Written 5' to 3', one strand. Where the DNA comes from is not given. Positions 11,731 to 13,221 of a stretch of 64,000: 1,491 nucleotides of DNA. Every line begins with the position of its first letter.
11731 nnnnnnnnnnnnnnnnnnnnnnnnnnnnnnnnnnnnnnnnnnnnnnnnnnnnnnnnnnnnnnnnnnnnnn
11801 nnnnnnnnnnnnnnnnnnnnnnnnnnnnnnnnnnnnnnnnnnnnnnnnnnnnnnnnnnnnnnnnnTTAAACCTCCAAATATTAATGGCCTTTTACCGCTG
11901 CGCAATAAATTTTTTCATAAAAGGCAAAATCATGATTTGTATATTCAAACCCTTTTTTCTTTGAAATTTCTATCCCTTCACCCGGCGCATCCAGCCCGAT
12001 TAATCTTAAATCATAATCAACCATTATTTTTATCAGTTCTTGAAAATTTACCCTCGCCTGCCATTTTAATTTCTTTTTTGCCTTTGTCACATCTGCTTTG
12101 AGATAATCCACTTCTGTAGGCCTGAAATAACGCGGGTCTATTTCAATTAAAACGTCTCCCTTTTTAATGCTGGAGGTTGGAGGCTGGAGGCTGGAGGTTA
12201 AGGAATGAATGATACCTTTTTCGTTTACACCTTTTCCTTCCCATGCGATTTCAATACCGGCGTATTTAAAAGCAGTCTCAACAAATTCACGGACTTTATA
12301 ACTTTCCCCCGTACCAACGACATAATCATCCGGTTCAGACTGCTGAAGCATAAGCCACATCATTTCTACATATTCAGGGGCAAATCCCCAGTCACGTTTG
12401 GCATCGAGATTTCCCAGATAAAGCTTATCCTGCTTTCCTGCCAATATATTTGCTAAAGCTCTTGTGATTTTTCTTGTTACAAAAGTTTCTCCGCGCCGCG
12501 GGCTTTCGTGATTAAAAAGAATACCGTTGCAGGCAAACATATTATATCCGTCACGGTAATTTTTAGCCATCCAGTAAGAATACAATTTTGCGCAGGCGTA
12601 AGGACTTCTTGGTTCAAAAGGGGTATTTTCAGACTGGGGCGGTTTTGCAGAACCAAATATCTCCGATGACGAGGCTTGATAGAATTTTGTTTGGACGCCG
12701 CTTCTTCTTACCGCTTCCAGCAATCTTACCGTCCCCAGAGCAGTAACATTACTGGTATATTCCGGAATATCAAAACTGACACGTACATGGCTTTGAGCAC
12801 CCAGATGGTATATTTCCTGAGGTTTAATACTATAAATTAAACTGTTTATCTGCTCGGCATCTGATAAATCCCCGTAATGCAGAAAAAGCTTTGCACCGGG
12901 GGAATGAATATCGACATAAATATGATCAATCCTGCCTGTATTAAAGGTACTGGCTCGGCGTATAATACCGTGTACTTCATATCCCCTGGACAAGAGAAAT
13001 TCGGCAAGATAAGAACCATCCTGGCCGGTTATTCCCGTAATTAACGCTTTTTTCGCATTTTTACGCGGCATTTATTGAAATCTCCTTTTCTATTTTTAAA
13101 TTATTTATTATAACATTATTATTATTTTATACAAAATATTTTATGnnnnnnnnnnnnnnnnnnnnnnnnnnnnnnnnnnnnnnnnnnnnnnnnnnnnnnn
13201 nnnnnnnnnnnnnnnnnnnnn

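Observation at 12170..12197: Heptanucleotide tandem repeat (YTGGAGG x4) inside gmd is a potential slipped-strand phase-variation switch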

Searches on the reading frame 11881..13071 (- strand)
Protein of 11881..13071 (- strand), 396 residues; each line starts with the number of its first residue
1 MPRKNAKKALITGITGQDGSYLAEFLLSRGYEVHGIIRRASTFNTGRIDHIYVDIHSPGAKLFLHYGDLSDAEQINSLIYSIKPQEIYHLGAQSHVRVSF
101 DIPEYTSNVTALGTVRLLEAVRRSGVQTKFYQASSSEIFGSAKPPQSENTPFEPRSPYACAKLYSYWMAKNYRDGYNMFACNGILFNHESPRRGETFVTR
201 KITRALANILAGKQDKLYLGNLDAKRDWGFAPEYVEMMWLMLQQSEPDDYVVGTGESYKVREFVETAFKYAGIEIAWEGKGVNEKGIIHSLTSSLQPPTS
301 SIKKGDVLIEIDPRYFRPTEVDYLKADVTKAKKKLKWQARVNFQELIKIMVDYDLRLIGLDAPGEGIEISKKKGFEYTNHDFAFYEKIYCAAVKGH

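Call 8: search_protein_families(library=pfam, proteins=[window:11881-13071:-])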
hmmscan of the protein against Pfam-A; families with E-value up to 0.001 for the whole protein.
window:11881-13071:- (396 aa): 4 families
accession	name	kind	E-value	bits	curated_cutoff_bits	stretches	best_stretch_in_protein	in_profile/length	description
PF16363.11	GDP_Man_Dehyd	-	5.6e-146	486.7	27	1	10-350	1-332/332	GDP-mannose 4,6 dehydratase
PF01370.27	Epimerase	-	7.6e-73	245.3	20.9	1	9-253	1-240/240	NAD dependent epimerase/dehydratase family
PF04321.23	RmlD_sub_bind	-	1.1e-07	31.7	27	1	8-163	2-130/287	RmlD substrate binding domain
PF02719.21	Polysacc_synt_2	-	0.00029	20.6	20.2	1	10-128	2-122/293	Polysaccharide biosynthesis protein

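Call 9: find_homologous_proteins(query=window:11881-13071:-, max_evalue=1e-50)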
Query window:11881-13071:- (396 aa): 8000 proteins with E <= 1e-50 among 8000 candidates; the best 120 are listed.
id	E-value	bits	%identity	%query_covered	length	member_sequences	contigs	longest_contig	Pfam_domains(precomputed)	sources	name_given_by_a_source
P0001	4.0e-269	910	100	100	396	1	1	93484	PF04321.24,PF16363.12,PF01370.28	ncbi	ncbi:MAG: GDP-mannose 4,6-dehydratase [bacterium]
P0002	9.4e-213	724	83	96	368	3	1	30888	PF04321.24,PF16363.12,PF01370.28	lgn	-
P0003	1.7e-206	704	77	96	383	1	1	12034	PF04321.24,PF16363.12,PF01370.28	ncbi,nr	ncbi:MAG: GDP-mannose 4,6-dehydratase [Candidatus Omnitrophica bacterium]|nr:GDP-mannose 4,6-dehydra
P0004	4.2e-206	702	78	97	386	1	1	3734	PF04321.24,PF16363.12,PF01370.28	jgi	-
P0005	4.7e-206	702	78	96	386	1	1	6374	PF04321.24,PF16363.12,PF01370.28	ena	-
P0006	3.2e-205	700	77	96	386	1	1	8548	PF04321.24,PF16363.12,PF01370.28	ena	-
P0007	1.6e-204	697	77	96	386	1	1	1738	PF04321.24,PF16363.12,PF01370.28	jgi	-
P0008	3.0e-204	696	76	96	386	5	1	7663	PF04321.24,PF16363.12,PF01370.28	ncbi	-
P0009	4.2e-203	693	77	96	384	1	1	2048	PF04321.24,PF16363.12,PF01370.28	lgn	-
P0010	4.7e-203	692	76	96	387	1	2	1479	PF04321.24,PF16363.12,PF01370.28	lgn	-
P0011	5.8e-203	692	77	96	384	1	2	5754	PF04321.24,PF16363.12,PF01370.28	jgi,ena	-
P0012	7.4e-203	692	77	96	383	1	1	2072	PF16363.12,PF01370.28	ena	-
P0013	8.1e-203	692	76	96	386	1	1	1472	PF04321.24,PF16363.12,PF01370.28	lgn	-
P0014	8.5e-203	692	75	96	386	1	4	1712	PF04321.24,PF16363.12,PF01370.28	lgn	-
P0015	9.4e-203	691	76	96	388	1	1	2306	PF04321.24,PF16363.12,PF01370.28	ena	-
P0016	3.0e-202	690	78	96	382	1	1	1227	PF04321.24,PF16363.12,PF01370.28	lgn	-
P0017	5.7e-202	689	75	96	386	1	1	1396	PF04321.24,PF16363.12,PF01370.28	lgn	-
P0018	2.6e-201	687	75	96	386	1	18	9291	PF04321.24,PF16363.12,PF01370.28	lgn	-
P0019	3.1e-201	686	75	96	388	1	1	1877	PF04321.24,PF16363.12,PF01370.28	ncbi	-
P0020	8.5e-201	685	76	96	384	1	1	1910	PF04321.24,PF16363.12,PF01370.28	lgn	-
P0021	1.8e-200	684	77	95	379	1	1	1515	PF04321.24,PF16363.12,PF01370.28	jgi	-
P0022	1.8e-200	684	76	96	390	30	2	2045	PF04321.24,PF16363.12,PF01370.28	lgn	-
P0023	2.5e-200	683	76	98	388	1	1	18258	PF04321.24,PF16363.12,PF01370.28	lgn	-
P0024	2.5e-200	683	75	96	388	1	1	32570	PF04321.24,PF16363.12,PF01370.28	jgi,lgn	jgi:GDPmannose 4,6-dehydratase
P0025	2.6e-200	683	76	96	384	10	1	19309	PF04321.24,PF16363.12,PF01370.28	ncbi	-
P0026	2.9e-200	683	76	96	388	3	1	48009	PF16363.12,PF01370.28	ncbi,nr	ncbi:MAG: GDP-mannose 4,6-dehydratase [Candidatus Omnitrophica bacterium]|nr:GDP-mannose 4,6-dehydra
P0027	4.2e-200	683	76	96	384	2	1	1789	PF04321.24,PF16363.12,PF01370.28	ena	-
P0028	5.2e-200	682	75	96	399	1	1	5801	PF04321.24,PF16363.12,PF01370.28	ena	-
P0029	6.0e-200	682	74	96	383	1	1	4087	PF04321.24,PF16363.12,PF01370.28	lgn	-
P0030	7.9e-200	682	74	96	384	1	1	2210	PF04321.24,PF16363.12,PF01370.28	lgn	-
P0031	1.1e-199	681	74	96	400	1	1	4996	PF04321.24,PF16363.12,PF01370.28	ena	-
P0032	1.2e-199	681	76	96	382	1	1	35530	PF04321.24,PF16363.12,PF01370.28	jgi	jgi:GDPmannose 4,6-dehydratase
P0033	1.2e-199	681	76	95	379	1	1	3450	PF04321.24,PF16363.12,PF01370.28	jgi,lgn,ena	-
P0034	1.3e-199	681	75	96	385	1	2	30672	PF04321.24,PF16363.12,PF01370.28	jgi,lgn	-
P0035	2.9e-199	680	76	96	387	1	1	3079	PF04321.24,PF16363.12,PF01370.28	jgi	jgi:GDPmannose 4,6-dehydratase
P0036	3.1e-199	680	75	96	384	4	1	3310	PF04321.24,PF16363.12,PF01370.28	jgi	jgi:GDPmannose 4,6-dehydratase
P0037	3.5e-199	680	76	96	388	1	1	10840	PF04321.24,PF16363.12,PF01370.28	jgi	jgi:GDPmannose 4,6-dehydratase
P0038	6.0e-199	679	74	96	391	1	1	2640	PF04321.24,PF16363.12,PF01370.28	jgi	-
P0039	8.6e-199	678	74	96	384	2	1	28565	PF04321.24,PF16363.12,PF01370.28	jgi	jgi:GDPmannose 4,6-dehydratase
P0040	9.1e-199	678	74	97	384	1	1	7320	PF16363.12,PF01370.28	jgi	-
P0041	1.3e-198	678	75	96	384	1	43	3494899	PF04321.24,PF16363.12,PF01370.28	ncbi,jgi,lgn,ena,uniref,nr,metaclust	ncbi:MAG: GDP-mannose 4,6-dehydratase [Planctomycetia bacterium]|uniref:GDP-mannose 4,6-dehydratase 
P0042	1.4e-198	678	75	96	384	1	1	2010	PF04321.24,PF16363.12,PF01370.28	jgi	jgi:GDPmannose 4,6-dehydratase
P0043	1.4e-198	678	74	96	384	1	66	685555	PF04321.24,PF16363.12,PF01370.28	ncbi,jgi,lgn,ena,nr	ncbi:GDP-mannose 4,6-dehydratase [Candidatus Brocadiaceae bacterium B188]|jgi:GDPmannose 4,6-dehydra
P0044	1.5e-198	678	75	97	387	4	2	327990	PF04321.24,PF16363.12,PF01370.28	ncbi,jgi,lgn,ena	-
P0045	1.8e-198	677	74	96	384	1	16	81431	PF04321.24,PF16363.12,PF01370.28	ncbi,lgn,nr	ncbi:MAG: GDP-mannose 4,6-dehydratase [Candidatus Brocadiaceae bacterium]|nr:GDP-mannose 4,6-dehydra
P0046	2.1e-198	677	75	96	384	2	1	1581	PF04321.24,PF16363.12,PF01370.28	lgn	-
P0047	2.4e-198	677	74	96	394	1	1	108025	PF04321.24,PF16363.12,PF01370.28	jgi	jgi:GDPmannose 4,6-dehydratase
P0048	2.5e-198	677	75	96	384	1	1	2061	PF04321.24,PF16363.12,PF01370.28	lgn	-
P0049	2.6e-198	677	75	97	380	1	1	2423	PF04321.24,PF16363.12,PF01370.28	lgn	-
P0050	4.2e-198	676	74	96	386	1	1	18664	PF04321.24,PF16363.12,PF01370.28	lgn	-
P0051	6.1e-198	676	75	96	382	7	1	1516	PF04321.24,PF16363.12,PF01370.28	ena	-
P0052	7.3e-198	675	75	97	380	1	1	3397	PF04321.24,PF16363.12,PF01370.28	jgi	jgi:GDPmannose 4,6-dehydratase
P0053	7.4e-198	675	75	96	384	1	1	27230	PF04321.24,PF16363.12,PF01370.28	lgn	-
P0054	8.2e-198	675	74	96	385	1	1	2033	PF04321.24,PF16363.12,PF01370.28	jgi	-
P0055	8.8e-198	675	76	96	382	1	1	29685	PF04321.24,PF16363.12,PF01370.28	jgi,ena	-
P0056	9.2e-198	675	75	96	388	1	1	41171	PF04321.24,PF16363.12,PF01370.28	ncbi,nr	ncbi:MAG: GDP-mannose 4,6-dehydratase [Nitrospirae bacterium]|nr:GDP-mannose 4,6-dehydratase [Nitros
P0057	9.4e-198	675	74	96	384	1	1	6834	PF04321.24,PF16363.12,PF01370.28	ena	-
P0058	1.0e-197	675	74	97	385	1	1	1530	PF04321.24,PF16363.12,PF01370.28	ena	-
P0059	1.2e-197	675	75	96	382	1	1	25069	PF04321.24,PF16363.12,PF01370.28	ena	-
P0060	1.3e-197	675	75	96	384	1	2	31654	PF04321.24,PF16363.12,PF01370.28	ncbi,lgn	-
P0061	1.3e-197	674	74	96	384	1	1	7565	PF04321.24,PF16363.12,PF01370.28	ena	-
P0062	1.8e-197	674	75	96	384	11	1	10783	PF04321.24,PF16363.12,PF01370.28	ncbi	-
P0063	1.9e-197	674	74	96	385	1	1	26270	PF04321.24,PF16363.12,PF01370.28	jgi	jgi:GDPmannose 4,6-dehydratase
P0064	1.9e-197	674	72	96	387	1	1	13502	PF04321.24,PF16363.12,PF01370.28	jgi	-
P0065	2.1e-197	674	74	96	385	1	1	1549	PF04321.24,PF16363.12,PF01370.28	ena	-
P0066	2.4e-197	674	74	96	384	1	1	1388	PF04321.24,PF16363.12,PF01370.28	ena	-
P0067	2.7e-197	673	72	96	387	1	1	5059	PF04321.24,PF16363.12,PF01370.28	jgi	-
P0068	3.5e-197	673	74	97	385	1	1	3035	PF04321.24,PF16363.12,PF01370.28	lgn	-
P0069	3.7e-197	673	73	97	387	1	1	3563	PF04321.24,PF16363.12,PF01370.28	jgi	jgi:GDPmannose 4,6-dehydratase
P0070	3.8e-197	673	74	97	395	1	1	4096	PF04321.24,PF16363.12,PF01370.28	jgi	jgi:GDPmannose 4,6-dehydratase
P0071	4.0e-197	673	73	97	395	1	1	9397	PF04321.24,PF16363.12,PF01370.28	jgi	jgi:GDPmannose 4,6-dehydratase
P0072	4.3e-197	673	74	96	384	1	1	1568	PF04321.24,PF16363.12,PF01370.28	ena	-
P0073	6.5e-197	672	74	97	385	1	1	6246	PF04321.24,PF16363.12,PF01370.28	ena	-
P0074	6.6e-197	672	74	97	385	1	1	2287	PF04321.24,PF16363.12,PF01370.28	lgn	-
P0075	7.1e-197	672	74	97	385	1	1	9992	PF04321.24,PF16363.12,PF01370.28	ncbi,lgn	-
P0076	9.1e-197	672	73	97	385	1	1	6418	PF04321.24,PF16363.12,PF01370.28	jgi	-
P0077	9.9e-197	672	74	97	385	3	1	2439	PF04321.24,PF16363.12,PF01370.28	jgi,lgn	-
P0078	1.1e-196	671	75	94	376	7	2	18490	PF04321.24,PF16363.12,PF01370.28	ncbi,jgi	ncbi:MAG: GDP-mannose 4,6-dehydratase [Candidatus Helarchaeota archaeon]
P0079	1.1e-196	671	75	96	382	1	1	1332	PF04321.24,PF16363.12,PF01370.28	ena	-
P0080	1.2e-196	671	73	97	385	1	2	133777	PF04321.24,PF16363.12,PF01370.28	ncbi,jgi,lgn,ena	ncbi:MAG: GDP-mannose 4,6-dehydratase [Thermodesulfovibrionales bacterium]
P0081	1.3e-196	671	74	96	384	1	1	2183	PF16363.12,PF01370.28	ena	-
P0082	1.3e-196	671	74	96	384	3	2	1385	PF04321.24,PF16363.12,PF01370.28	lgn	-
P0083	1.4e-196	671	74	97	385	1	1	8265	PF04321.24,PF16363.12,PF01370.28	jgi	jgi:GDPmannose 4,6-dehydratase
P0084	1.6e-196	671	75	94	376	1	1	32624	PF04321.24,PF16363.12,PF01370.28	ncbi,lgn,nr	ncbi:MAG: GDP-mannose 4,6-dehydratase [Candidatus Marinimicrobia bacterium]|nr:GDP-mannose 4,6-dehyd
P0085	1.7e-196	671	73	97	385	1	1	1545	PF04321.24,PF16363.12,PF01370.28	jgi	-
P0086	1.7e-196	671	73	96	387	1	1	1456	PF04321.24,PF16363.12,PF01370.28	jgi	jgi:GDPmannose 4,6-dehydratase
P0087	1.8e-196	671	75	96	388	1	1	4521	PF04321.24,PF16363.12,PF01370.28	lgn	-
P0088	1.9e-196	671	73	97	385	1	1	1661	PF04321.24,PF16363.12,PF01370.28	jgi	-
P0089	2.2e-196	670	77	95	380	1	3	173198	PF04321.24,PF16363.12,PF01370.28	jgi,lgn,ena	-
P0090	2.2e-196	670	73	97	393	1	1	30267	PF04321.24,PF16363.12,PF01370.28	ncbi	-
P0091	2.4e-196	670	73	97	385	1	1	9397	PF04321.24,PF16363.12,PF01370.28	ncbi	ncbi:MAG: GDP-mannose 4,6-dehydratase [Thermodesulfovibrionales bacterium]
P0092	2.4e-196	670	74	97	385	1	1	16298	PF04321.24,PF16363.12,PF01370.28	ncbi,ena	-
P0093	2.5e-196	670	72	96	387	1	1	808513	PF04321.24,PF16363.12,PF01370.28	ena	-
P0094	2.5e-196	670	75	96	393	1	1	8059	PF04321.24,PF16363.12,PF01370.28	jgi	jgi:GDPmannose 4,6-dehydratase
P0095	2.8e-196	670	74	96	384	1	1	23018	PF04321.24,PF16363.12,PF01370.28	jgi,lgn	-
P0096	3.1e-196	670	75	96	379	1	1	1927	PF04321.24,PF16363.12,PF01370.28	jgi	jgi:GDPmannose 4,6-dehydratase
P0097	3.1e-196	670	74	96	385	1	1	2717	PF04321.24,PF16363.12,PF01370.28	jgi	jgi:GDPmannose 4,6-dehydratase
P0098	3.2e-196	670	73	96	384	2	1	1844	PF04321.24,PF16363.12,PF01370.28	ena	-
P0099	3.2e-196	670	74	96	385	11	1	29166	PF04321.24,PF16363.12,PF02719.22,PF01370.28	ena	-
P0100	3.2e-196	670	75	97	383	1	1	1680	PF04321.24,PF16363.12,PF01370.28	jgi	-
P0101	3.3e-196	670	73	97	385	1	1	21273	PF04321.24,PF16363.12,PF01370.28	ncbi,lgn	-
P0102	3.4e-196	670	75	96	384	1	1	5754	PF04321.24,PF16363.12,PF01370.28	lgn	-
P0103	3.6e-196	670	75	96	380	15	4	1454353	PF04321.24,PF16363.12,PF01370.28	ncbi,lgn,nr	ncbi:MAG: GDP-mannose 4,6-dehydratase [Planctomycetia bacterium]|nr:GDP-mannose 4,6-dehydratase [Pla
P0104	3.9e-196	670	75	96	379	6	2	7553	PF04321.24,PF16363.12,PF01370.28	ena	-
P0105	4.0e-196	670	75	96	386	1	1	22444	PF04321.24,PF16363.12,PF01370.28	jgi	jgi:GDPmannose 4,6-dehydratase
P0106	4.3e-196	669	73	97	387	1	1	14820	PF16363.12,PF01370.28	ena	-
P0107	4.9e-196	669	73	97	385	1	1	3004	PF04321.24,PF16363.12,PF01370.28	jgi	jgi:GDPmannose 4,6-dehydratase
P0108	5.4e-196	669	74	96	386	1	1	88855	PF04321.24,PF16363.12,PF01370.28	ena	-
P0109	6.3e-196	669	74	96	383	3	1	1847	PF16363.12,PF01370.28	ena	-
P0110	6.3e-196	669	75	96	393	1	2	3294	PF04321.24,PF16363.12,PF01370.28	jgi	jgi:GDPmannose 4,6-dehydratase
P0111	6.4e-196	669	73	96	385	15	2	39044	PF04321.24,PF16363.12,PF01370.28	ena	-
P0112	6.4e-196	669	77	95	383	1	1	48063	PF04321.24,PF16363.12,PF01370.28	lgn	-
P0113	6.5e-196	669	75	96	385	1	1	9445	PF04321.24,PF16363.12,PF01370.28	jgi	jgi:GDPmannose 4,6-dehydratase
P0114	6.8e-196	669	73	97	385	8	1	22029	PF04321.24,PF16363.12,PF01370.28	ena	-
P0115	7.1e-196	669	73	97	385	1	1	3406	PF04321.24,PF16363.12,PF01370.28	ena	-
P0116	7.6e-196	669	73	96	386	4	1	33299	PF04321.24,PF16363.12,PF01370.28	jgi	jgi:GDPmannose 4,6-dehydratase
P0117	8.3e-196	669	73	97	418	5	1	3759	PF04321.24,PF16363.12,PF01370.28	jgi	jgi:GDPmannose 4,6-dehydratase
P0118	8.5e-196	668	73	97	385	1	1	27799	PF04321.24,PF16363.12,PF01370.28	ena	-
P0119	9.9e-196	668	74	96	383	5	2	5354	PF04321.24,PF16363.12,PF01370.28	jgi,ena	-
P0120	1.0e-195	668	74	96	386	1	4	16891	PF04321.24,PF16363.12,PF01370.28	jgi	jgi:GDPmannose 4,6-dehydratase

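Call 10: find_encoding_contigs(protein=window:11881-13071:-, flank=3000, max_places=10)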
Protein window:11881-13071:- (396 aa): no gene with exactly this product is on record in the collection.

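Call 14: find_related_loci(query=window:11881-13071:-, collection=genome_contigs, flank=4000)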
Query window:11881-13071:- (396 aa) in genome_contigs; peptide patterns used: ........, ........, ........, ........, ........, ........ (x = any residue, [..] = any of these).
600 stretches matched a pattern (row limit reached: there are more); 591 encode a relative of the query (tblastn E <= 1e-3); the best 80 are kept; 80 distinct loci.
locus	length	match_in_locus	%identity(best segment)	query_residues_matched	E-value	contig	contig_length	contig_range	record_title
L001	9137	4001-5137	76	7-388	0e+0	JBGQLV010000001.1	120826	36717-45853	MAG: Thermodesulfovibrionia bacterium isolate OBJ2_061818_150_9 k141_1725638_length_120826_cov_19.2268, whole genome sho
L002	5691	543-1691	74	3-388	0e+0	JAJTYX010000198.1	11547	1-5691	MAG: Gammaproteobacteria bacterium isolate DTUPRO9 198-Genome51, whole genome shotgun sequence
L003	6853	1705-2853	73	3-388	0e+0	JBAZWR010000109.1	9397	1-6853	MAG: Thermodesulfovibrionales bacterium isolate SO_2017_GW1_37 NODE_27354_length_9397_cov_1.072816_OW334_2017, whole gen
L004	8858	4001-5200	73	7-388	0e+0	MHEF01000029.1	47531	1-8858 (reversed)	MAG: Nitrospirae bacterium RBG_13_39_12 RBG_13_scaffold_148, whole genome shotgun sequence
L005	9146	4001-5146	73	5-388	0e+0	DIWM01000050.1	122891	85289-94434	MAG TPA_asm: Deltaproteobacteria bacterium UBA6106 UBA6106_contig_9292, whole genome shotgun sequence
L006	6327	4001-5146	71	4-388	0e+0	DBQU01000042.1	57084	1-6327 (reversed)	MAG TPA_asm: Deltaproteobacteria bacterium UBA1386 UBA1386_contig_17710, whole genome shotgun sequence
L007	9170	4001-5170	73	7-384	0e+0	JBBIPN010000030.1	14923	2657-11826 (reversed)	MAG: Sulfurihydrogenibium sp. isolate SIS170217_bin_303 NODE_626_length_14923_cov_25.424, whole genome shotgun sequence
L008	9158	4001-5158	74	8-388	0e+0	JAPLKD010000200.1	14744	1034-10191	MAG: Proteobacteria bacterium isolate LacPavin_0920_SED1_MAG_45_15 LacPavin_0920_SED1_scaffold_824261, whole genome shot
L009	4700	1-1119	77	7-380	0e+0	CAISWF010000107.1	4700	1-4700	MAG: Candidatus Omnitrophica bacterium isolate E3_bin-509 genome assembly, contig: bin-509:107/171, whole genome shotgun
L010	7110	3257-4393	72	7-388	0e+0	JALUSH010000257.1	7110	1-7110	MAG: Thermodesulfovibrio sp. isolate S146_metabat2_scaf2bin.158_VB S146_NODE_9635_length_7110_cov_2.023629, whole genome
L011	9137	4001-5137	72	7-388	0e+0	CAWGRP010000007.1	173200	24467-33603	MAG: uncultured delta proteobacterium isolate MFD06435.bin.1.188 genome assembly, contig: contig_19692, whole genome sho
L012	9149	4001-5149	71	6-388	0e+0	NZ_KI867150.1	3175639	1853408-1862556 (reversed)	Syntrophorhabdus aromaticivorans UI SynarDRAFT_SAI.2, whole genome shotgun sequence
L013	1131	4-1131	72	8-386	0e+0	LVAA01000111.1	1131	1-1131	MAG: Syntrophobacterales bacterium Delta_02 Delta_02_contig_29950, whole genome shotgun sequence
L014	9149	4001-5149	71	7-388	0e+0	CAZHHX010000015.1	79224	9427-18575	MAG TPA_asm: uncultured Syntrophorhabdaceae bacterium isolate SRP302447_co2_801 genome assembly, contig: NODE_1006_lengt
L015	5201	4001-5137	74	7-384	0e+0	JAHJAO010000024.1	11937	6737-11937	MAG: Candidatus Omnitrophota bacterium isolate Modern_marine.mb.214 Modern_marine.mb.214_k141_411858, whole genome shotg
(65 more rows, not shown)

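Call 32: find_encoding_contigs(protein=P0051, flank=4000, max_places=8)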
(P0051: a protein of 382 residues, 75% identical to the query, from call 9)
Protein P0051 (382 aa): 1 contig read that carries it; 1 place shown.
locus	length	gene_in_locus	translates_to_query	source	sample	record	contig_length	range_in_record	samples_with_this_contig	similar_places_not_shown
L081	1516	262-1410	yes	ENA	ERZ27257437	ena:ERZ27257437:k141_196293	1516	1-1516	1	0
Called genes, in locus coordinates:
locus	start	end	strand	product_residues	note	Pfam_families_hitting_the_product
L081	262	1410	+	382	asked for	PF01370:Epimerase, PF04321:RmlD_sub_bind, PF16363:GDP_Man_Dehyd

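Call 33: find_encoding_contigs(protein=P0038, flank=4000, max_places=6)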
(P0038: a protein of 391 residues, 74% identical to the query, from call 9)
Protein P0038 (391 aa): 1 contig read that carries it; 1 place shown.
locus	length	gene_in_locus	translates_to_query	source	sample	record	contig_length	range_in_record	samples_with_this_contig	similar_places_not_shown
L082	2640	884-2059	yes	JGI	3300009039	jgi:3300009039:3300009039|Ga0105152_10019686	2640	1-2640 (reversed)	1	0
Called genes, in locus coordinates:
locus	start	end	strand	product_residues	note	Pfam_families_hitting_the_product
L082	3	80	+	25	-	?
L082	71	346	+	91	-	-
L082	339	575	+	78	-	PF07927:HicA_toxin (weak)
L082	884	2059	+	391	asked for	PF01370:Epimerase, PF04321:RmlD_sub_bind, PF16363:GDP_Man_Dehyd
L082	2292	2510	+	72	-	-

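Call 34: list_cluster_members(proteins=[P0051, P0038, P0069, P0001, P0002])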
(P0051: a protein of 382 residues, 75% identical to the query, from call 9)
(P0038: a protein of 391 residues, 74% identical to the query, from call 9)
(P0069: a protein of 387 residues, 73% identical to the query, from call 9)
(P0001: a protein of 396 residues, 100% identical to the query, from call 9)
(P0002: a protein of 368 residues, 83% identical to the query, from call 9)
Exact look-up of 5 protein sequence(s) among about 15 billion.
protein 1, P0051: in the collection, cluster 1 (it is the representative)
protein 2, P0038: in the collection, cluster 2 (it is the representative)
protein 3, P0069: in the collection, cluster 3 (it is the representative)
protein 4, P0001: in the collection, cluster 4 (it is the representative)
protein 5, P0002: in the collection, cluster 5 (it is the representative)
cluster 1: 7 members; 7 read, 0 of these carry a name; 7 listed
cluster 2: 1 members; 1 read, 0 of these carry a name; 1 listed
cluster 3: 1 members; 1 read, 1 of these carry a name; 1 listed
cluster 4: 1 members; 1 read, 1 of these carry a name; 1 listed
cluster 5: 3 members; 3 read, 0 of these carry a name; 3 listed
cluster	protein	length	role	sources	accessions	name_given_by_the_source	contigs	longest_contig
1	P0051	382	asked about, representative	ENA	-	-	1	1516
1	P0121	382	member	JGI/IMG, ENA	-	-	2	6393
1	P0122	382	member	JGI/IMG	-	-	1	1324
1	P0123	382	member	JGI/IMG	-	-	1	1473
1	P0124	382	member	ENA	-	-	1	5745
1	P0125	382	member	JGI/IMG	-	-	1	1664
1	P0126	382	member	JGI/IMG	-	-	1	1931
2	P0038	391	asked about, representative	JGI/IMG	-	-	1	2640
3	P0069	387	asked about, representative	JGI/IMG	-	GDPmannose 4,6-dehydratase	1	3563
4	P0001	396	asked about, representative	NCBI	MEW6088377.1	MAG: GDP-mannose 4,6-dehydratase [bacterium]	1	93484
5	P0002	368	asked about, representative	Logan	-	-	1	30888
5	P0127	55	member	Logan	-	-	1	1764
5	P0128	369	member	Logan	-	-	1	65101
